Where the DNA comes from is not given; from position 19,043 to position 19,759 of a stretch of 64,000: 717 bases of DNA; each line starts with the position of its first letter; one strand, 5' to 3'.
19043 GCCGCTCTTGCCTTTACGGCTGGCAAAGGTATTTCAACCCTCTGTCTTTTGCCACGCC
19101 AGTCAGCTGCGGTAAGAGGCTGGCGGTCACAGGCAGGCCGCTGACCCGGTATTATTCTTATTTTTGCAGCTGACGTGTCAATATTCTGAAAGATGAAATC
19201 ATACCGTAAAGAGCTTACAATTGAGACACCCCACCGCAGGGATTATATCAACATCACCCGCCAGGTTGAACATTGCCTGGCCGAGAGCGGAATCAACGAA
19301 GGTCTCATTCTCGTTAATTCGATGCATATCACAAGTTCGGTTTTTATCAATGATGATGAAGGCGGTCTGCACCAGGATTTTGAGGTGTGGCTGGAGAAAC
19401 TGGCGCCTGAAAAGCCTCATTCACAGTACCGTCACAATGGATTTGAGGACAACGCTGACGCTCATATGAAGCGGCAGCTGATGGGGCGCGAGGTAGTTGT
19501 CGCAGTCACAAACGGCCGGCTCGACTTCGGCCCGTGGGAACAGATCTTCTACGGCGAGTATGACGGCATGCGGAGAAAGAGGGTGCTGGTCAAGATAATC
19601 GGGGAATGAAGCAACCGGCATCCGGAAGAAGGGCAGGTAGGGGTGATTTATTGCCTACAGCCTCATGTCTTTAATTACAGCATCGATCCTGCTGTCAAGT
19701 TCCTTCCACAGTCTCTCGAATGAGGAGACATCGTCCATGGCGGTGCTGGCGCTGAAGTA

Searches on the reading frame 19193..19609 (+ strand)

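Call 28: search_protein_families(library=pfam, proteins=[window:19193-19609:+], max_evalue=0.01)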
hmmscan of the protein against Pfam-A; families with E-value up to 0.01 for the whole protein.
window:19193-19609:+ (138 aa): 1 family
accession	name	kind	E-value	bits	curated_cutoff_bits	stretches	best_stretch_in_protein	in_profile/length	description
PF01894.22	UPF0047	-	1.3e-35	122.5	27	1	20-135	1-117/117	Uncharacterised protein family UPF0047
